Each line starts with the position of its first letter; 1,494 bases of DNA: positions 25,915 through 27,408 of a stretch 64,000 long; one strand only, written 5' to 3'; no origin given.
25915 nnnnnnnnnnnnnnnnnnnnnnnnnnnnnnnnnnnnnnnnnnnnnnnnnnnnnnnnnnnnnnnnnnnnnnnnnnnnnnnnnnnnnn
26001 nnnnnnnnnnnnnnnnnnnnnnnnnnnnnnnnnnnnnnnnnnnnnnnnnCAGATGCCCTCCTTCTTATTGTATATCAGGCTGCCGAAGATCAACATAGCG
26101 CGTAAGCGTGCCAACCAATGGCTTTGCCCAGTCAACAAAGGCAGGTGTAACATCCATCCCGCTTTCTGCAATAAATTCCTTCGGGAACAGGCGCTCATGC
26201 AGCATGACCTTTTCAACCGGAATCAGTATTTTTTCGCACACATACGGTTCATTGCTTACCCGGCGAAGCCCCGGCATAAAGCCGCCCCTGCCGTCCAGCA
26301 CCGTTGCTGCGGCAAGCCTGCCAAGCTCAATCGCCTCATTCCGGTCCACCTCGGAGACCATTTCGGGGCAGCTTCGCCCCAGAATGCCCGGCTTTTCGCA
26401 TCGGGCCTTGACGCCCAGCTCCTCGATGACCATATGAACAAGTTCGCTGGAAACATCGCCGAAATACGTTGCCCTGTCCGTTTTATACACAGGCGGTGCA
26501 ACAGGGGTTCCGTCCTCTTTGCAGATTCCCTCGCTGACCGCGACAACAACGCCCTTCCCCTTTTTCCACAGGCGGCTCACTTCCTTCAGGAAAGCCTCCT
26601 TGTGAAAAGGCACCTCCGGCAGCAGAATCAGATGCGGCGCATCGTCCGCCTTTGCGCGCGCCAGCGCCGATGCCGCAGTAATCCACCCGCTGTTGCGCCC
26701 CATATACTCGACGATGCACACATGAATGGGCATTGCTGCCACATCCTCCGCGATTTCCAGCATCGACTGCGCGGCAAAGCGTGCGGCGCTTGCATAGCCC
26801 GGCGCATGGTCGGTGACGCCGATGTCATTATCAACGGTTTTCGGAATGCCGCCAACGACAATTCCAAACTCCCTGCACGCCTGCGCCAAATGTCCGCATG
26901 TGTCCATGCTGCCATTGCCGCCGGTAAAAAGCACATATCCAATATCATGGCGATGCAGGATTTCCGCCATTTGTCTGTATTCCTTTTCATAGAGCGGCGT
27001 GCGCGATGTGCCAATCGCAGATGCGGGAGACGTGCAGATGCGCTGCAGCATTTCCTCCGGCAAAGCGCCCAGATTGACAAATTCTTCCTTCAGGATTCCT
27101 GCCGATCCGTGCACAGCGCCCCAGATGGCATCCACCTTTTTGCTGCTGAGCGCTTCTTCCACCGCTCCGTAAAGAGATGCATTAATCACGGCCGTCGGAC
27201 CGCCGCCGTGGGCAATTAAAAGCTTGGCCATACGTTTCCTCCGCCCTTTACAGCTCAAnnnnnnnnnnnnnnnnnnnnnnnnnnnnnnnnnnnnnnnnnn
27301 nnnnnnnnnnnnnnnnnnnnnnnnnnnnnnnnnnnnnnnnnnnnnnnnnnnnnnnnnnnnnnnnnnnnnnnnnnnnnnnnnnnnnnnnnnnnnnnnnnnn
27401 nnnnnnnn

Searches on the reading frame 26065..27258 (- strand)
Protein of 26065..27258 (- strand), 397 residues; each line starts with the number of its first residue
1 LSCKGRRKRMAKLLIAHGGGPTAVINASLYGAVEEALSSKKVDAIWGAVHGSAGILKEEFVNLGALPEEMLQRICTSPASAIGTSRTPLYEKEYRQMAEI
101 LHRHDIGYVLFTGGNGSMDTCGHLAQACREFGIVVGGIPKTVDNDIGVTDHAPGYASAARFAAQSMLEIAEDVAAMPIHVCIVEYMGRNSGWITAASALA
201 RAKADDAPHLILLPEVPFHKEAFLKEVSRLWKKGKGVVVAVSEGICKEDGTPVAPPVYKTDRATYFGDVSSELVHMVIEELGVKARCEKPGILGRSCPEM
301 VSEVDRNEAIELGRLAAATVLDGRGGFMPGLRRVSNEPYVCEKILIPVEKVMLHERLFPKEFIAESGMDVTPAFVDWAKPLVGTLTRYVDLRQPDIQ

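Call 38: search_protein_families(library=pfam, proteins=[window:26065-27258:-], max_evalue=0.00001)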
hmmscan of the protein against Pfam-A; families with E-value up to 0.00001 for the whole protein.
window:26065-27258:- (397 aa): 1 family
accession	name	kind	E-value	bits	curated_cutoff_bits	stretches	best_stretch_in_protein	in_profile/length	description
PF00365.25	PFK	-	2.6e-49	168.5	30.9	1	13-316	2-273/277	Phosphofructokinase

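Call 78: find_homologous_proteins(query=window:26065-27258:-, max_evalue=1e-80)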
Query window:26065-27258:- (397 aa): 3129 proteins with E <= 1e-80 among 8000 candidates; the best 120 are listed.
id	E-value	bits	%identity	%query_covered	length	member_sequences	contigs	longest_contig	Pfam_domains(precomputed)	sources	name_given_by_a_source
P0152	1.3e-255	866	98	98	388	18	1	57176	PF00365.26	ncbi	-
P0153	6.8e-206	702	80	97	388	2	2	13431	PF00365.26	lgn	-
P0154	1.1e-199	682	77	97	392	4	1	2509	PF00365.26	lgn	-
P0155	6.3e-194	663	53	82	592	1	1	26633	PF00365.26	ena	-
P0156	9.4e-191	652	75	96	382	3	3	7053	PF00365.26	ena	-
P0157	3.5e-186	637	73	96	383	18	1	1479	PF00365.26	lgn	-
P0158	5.7e-184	630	72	96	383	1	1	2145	PF00365.26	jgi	-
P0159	3.1e-183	628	73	96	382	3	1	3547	PF00365.26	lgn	-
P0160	1.7e-180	619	73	96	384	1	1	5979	PF00365.26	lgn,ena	-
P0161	1.5e-177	609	71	96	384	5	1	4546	PF00365.26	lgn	-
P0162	1.6e-177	609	72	96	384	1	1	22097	PF00365.26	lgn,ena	-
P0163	8.2e-176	603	68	97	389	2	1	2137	PF00365.26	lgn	-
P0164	1.1e-174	599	68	98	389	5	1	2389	PF00365.26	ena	-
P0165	3.1e-172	591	68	97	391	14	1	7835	PF00365.26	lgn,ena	-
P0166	5.9e-169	581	70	96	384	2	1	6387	PF00365.26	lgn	-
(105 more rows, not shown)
